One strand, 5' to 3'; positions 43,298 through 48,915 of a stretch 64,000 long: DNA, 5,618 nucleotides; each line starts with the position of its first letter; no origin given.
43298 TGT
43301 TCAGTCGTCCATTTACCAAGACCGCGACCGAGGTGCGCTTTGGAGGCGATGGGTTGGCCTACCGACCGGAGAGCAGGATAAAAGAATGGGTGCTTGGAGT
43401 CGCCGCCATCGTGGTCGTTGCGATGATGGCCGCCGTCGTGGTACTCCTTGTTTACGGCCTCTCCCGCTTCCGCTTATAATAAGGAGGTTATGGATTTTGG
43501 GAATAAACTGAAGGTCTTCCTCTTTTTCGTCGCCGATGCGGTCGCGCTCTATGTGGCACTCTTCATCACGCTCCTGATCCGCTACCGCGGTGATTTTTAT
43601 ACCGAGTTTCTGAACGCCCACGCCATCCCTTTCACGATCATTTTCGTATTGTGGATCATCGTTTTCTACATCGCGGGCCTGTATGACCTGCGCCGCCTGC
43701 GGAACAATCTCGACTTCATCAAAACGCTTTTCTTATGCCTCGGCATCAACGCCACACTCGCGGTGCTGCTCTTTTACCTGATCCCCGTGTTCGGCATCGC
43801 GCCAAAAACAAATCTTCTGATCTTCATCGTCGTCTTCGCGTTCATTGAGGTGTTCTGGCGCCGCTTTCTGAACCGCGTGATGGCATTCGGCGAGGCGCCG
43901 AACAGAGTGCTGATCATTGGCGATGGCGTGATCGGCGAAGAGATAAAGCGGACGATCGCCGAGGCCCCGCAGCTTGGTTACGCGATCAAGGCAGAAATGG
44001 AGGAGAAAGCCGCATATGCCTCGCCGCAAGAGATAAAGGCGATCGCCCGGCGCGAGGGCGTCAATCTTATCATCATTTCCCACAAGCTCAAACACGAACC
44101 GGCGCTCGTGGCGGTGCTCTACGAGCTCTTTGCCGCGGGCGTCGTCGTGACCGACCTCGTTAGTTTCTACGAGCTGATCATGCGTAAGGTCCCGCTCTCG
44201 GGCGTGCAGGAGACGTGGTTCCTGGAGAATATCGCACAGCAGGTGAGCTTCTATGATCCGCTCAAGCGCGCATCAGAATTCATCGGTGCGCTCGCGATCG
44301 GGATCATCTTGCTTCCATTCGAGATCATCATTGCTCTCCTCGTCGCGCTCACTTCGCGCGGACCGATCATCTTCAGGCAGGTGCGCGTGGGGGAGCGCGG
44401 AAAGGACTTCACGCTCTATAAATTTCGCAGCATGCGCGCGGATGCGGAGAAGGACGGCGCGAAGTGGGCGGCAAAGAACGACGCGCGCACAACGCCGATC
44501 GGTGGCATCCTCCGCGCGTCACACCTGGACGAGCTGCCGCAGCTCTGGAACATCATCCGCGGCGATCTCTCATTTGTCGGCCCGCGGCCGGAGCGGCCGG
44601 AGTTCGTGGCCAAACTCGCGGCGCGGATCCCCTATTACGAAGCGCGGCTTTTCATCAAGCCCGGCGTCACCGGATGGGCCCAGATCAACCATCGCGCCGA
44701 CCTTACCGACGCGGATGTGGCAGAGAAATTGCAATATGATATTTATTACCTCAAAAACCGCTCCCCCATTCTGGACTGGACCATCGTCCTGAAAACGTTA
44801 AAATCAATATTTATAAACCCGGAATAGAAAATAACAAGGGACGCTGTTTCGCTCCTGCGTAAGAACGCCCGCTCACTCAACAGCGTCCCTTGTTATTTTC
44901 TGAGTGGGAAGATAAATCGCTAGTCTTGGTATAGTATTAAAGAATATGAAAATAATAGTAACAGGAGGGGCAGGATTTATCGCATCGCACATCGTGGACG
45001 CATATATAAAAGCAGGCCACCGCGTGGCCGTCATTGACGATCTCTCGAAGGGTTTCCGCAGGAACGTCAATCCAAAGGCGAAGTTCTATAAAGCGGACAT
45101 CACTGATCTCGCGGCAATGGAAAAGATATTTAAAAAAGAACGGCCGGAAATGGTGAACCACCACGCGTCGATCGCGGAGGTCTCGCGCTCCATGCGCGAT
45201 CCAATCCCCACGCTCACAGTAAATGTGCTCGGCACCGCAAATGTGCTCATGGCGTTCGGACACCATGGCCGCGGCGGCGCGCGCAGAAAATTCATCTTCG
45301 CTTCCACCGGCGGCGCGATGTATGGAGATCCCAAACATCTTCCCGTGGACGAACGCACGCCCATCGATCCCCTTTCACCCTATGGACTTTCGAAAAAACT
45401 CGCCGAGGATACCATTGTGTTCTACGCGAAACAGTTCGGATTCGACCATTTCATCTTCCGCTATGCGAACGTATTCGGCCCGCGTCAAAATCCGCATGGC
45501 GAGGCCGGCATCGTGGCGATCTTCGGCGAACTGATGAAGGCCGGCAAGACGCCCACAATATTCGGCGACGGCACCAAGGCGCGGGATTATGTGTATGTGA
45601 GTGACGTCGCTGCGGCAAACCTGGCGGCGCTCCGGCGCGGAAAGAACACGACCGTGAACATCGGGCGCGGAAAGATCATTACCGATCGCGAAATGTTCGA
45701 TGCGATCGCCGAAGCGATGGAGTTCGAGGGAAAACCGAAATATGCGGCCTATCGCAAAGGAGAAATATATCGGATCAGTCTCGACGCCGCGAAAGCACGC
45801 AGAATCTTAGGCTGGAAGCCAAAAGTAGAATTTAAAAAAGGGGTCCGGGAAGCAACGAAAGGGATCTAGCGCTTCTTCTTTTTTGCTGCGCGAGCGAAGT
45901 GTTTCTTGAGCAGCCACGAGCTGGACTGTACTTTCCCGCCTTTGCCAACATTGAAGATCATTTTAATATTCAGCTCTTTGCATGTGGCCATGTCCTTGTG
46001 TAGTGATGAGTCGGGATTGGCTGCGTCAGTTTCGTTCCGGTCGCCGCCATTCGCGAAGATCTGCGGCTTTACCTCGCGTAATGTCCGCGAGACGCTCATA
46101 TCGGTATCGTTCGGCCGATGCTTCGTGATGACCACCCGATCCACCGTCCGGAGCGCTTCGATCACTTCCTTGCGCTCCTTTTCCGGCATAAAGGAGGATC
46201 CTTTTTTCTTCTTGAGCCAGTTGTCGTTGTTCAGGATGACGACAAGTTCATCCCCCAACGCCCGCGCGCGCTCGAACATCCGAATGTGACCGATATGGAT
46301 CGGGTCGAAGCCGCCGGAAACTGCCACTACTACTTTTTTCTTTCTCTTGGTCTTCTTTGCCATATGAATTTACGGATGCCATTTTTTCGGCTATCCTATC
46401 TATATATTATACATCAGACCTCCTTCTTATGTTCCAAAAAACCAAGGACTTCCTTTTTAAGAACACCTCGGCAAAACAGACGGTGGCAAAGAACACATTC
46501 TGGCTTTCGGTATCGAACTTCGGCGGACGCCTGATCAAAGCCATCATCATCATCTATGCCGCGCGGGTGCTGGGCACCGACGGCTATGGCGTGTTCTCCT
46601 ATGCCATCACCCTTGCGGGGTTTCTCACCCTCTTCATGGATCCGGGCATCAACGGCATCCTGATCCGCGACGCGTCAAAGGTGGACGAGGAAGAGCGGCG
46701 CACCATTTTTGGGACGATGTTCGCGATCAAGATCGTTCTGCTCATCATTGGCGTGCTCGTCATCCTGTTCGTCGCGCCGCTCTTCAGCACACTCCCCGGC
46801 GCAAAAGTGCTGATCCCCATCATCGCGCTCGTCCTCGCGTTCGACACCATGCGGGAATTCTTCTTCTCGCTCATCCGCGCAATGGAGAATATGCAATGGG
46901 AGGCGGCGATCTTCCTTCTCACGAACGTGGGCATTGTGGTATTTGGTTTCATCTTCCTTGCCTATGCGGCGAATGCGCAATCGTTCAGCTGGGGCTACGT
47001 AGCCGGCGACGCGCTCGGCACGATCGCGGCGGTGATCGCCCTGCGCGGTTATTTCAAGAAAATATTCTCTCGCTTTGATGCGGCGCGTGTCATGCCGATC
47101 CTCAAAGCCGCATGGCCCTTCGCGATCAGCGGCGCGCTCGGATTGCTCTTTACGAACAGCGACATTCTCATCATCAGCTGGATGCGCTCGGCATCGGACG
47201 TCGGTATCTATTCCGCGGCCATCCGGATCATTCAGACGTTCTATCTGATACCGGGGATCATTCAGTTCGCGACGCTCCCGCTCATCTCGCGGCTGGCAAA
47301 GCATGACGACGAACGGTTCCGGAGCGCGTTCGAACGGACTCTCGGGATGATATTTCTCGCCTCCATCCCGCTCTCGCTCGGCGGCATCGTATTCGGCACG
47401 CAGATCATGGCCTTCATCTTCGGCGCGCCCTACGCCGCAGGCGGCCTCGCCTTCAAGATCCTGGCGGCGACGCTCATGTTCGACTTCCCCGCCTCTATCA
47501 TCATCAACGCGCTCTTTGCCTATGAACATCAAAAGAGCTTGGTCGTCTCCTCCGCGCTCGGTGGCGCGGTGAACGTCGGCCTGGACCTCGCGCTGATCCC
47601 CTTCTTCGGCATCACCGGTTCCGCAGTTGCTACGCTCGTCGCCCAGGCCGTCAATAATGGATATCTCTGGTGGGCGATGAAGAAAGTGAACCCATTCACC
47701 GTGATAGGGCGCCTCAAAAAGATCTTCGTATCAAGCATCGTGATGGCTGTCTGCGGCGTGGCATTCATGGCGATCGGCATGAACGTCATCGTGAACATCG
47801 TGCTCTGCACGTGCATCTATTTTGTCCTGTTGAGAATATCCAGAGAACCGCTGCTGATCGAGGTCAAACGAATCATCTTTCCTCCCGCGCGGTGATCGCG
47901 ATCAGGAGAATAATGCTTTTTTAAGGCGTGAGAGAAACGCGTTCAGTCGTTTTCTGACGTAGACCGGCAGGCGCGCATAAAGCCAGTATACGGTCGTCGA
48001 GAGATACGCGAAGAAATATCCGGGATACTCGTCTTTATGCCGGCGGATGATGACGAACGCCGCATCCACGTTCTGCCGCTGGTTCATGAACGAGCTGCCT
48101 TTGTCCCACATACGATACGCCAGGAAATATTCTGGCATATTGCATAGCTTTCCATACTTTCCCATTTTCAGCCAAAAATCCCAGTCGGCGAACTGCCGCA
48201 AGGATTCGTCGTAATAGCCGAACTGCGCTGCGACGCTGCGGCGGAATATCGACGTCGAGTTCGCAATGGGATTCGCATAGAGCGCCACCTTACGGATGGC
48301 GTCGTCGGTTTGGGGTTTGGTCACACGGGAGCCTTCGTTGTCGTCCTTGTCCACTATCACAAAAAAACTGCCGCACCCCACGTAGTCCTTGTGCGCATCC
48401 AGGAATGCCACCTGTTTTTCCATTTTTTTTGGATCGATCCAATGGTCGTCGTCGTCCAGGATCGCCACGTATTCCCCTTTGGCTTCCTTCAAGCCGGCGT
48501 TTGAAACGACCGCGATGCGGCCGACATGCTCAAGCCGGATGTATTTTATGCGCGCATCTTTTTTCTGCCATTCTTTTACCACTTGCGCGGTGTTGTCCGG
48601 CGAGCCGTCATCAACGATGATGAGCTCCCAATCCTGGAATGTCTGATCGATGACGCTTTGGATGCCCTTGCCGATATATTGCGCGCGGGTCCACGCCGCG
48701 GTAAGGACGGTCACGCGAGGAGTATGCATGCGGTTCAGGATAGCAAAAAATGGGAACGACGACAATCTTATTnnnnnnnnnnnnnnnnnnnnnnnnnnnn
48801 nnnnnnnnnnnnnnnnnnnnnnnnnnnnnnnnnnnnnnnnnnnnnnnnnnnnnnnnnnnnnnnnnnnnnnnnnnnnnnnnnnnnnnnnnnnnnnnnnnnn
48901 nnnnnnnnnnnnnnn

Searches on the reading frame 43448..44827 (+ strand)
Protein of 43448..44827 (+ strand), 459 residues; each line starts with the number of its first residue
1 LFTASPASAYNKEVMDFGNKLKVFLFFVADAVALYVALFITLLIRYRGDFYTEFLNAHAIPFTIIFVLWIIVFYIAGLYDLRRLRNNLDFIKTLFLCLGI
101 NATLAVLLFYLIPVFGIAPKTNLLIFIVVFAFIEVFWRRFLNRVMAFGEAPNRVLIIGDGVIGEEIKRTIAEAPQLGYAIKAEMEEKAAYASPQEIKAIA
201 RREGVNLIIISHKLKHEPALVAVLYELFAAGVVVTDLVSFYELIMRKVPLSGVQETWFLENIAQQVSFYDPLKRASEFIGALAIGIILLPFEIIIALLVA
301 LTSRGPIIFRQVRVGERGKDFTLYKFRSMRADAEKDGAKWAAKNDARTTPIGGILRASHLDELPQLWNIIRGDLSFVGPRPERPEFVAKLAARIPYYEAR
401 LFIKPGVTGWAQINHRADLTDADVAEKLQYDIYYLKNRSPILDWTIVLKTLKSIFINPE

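Call 67: search_protein_families(library=pfam, proteins=[window:43448-44827:+], max_evalue=0.00001)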
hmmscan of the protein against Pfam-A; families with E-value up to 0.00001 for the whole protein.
window:43448-44827:+ (459 aa): 1 family
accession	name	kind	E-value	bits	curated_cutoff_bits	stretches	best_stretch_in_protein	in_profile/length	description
PF02397.22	Bac_transf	-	1.4e-62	210.9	27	1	273-455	1-178/179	Bacterial sugar transferase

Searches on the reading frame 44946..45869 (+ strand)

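Call 67: search_protein_families(library=pfam, proteins=[window:44946-45869:+], max_evalue=0.00001)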
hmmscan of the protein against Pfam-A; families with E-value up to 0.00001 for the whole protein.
window:44946-45869:+ (307 aa): 6 families
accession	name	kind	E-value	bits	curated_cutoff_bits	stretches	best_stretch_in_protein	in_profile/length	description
PF01370.27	Epimerase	-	2e-58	198.1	20.9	1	3-240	1-240/240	NAD dependent epimerase/dehydratase family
PF16363.11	GDP_Man_Dehyd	-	7.9e-55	187.1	27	1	4-302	1-331/332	GDP-mannose 4,6 dehydratase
PF01073.25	3Beta_HSD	-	3.3e-17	62.9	22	1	4-231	1-231/280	3-beta hydroxysteroid dehydrogenase/isomerase family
PF04321.23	RmlD_sub_bind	-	4.3e-13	49.4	27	1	1-209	1-179/287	RmlD substrate binding domain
PF02719.21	Polysacc_synt_2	-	2.1e-10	40.7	20.2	1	3-239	1-227/293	Polysaccharide biosynthesis protein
PF07993.18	NAD_binding_4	-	8.8e-07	28.8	20.1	0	68-218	90-251/258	Male sterility protein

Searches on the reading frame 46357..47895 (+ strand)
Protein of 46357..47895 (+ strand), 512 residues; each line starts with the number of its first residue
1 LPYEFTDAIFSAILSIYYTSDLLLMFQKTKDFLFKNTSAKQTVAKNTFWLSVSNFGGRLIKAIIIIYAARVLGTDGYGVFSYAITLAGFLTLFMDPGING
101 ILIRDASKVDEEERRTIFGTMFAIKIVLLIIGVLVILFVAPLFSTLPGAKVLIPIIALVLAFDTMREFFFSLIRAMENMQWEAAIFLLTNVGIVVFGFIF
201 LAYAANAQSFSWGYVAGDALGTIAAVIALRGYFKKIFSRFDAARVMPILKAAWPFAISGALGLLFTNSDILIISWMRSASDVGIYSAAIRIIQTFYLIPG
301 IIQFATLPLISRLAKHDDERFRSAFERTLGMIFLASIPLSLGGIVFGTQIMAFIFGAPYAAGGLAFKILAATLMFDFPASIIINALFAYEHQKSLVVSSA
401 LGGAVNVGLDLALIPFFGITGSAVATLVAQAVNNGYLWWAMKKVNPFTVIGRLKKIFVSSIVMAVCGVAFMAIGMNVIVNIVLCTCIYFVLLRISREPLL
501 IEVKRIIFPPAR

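Call 68: search_protein_families(library=pfam, proteins=[window:46357-47895:+], max_evalue=0.00001)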
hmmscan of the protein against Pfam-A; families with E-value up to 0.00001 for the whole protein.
window:46357-47895:+ (512 aa): 3 families
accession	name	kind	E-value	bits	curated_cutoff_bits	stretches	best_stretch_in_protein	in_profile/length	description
PF01943.22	Polysacc_synt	-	2.7e-38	132.4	28.2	1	43-313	1-273/274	Polysaccharide biosynthesis protein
PF13440.11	Polysacc_synt_3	-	9.2e-24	84.6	23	1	69-359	3-288/293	Polysaccharide biosynthesis protein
PF03023.19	MurJ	-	6.6e-16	58.4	27.4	1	70-480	3-437/451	Lipid II flippase MurJ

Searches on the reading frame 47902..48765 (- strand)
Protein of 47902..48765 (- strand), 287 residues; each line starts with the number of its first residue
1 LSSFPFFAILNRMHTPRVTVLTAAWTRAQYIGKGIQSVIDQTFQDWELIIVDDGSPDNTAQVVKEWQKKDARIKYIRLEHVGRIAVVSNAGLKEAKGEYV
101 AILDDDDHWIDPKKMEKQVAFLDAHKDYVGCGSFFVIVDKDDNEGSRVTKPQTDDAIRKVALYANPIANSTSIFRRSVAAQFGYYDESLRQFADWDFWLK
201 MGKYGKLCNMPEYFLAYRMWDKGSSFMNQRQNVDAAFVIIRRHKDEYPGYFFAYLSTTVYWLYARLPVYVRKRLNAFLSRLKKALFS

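Call 68: search_protein_families(library=pfam, proteins=[window:47902-48765:-], max_evalue=0.00001)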
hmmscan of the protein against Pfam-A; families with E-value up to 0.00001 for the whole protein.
window:47902-48765:- (287 aa): 3 families
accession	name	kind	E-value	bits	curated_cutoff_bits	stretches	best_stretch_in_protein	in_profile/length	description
PF00535.33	Glycos_transf_2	-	2.2e-31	109.5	23.3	1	20-179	2-164/168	Glycosyl transferase family 2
PF10111.15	Glyco_tranf_2_2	-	2.2e-13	50.8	27.3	1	38-219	19-217/276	Glycosyltransferase like family 2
PF13641.12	Glyco_tranf_2_3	-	8.8e-11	42.7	27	1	16-150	1-133/230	Glycosyltransferase like family 2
